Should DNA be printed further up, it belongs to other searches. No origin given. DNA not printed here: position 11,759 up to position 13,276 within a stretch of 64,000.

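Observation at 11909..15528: Uncharacterised three-gene cluster: amidohydrolase-2 enzyme plus two paralogous twitch/SPASM-like radical SAM enzymes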

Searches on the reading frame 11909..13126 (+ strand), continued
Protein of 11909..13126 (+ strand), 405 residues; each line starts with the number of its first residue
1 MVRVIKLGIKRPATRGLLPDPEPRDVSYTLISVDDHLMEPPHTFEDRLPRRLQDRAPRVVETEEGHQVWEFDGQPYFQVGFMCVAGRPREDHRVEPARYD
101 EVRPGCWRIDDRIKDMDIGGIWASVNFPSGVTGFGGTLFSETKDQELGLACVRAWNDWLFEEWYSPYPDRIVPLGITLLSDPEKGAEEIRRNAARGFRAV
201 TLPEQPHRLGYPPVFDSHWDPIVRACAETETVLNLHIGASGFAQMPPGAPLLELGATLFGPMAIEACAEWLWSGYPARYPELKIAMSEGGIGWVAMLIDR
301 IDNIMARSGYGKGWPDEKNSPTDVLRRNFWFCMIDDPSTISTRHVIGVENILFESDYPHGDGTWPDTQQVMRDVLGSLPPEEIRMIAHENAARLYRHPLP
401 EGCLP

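Call 44: search_solved_structures(query=window:11909-13126:+, max_evalue=1e-30, show_alignments=2)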
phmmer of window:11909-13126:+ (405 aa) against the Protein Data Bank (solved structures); distinct sequences matched with E-value up to 1e-30: 2.
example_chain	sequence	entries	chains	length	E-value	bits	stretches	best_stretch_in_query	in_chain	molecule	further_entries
8uyr_A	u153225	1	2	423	3.1e-77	263.5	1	29-395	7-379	DitZ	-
6omp_A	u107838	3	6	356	8.6e-39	136.8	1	30-398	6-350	PtmU3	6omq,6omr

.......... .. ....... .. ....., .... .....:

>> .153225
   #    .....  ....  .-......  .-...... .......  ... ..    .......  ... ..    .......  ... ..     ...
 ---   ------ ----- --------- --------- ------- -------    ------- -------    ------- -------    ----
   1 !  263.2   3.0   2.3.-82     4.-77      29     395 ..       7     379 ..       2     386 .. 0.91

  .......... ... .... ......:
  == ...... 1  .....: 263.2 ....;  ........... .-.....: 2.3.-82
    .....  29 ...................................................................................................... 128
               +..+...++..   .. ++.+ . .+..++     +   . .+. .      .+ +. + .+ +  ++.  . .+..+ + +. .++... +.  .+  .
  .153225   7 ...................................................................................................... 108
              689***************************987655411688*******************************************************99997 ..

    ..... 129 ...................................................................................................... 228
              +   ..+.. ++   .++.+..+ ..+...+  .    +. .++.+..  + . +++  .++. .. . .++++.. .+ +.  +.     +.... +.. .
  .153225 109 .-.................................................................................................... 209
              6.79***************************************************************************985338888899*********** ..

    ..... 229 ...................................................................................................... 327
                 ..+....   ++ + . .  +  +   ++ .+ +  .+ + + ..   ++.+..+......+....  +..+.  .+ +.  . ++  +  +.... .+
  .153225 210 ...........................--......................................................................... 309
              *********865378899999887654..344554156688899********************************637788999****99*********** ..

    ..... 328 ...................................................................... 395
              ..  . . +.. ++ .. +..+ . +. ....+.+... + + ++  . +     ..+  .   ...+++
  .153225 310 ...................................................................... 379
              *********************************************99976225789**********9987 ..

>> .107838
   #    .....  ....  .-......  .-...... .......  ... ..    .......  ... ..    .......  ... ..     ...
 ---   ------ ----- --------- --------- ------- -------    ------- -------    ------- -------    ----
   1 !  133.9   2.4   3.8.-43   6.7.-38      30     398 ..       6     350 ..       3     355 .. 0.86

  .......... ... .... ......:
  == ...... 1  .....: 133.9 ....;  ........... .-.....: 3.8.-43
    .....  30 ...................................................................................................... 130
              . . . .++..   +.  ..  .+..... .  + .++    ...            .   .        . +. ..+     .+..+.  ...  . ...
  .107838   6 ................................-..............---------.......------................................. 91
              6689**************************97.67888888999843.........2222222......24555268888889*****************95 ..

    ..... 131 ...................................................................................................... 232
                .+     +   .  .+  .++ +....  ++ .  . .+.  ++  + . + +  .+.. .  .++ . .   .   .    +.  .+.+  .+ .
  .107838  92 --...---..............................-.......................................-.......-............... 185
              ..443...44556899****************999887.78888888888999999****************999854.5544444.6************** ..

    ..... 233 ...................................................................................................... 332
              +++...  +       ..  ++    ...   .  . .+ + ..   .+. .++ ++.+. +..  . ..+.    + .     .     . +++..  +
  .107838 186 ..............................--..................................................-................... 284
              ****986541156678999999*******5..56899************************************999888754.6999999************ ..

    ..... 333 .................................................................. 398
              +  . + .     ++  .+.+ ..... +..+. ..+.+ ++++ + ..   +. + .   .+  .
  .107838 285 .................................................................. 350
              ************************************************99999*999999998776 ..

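Call 60: find_encoding_contigs(protein=P0124, flank=10000, max_places=3)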
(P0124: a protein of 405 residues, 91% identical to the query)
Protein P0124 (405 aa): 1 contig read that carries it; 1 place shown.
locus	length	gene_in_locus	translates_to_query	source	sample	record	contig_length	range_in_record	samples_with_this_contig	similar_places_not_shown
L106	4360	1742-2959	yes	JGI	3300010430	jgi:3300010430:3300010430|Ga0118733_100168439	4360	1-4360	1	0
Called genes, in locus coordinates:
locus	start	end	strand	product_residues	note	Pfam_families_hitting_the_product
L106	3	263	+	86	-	PF21351:TetR_C_41 (faint)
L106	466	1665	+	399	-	PF04909:Amidohydro_2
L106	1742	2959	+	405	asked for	PF04909:Amidohydro_2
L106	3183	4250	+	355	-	PF01548:DEDD_Tnp_IS110, PF02371:Transposase_20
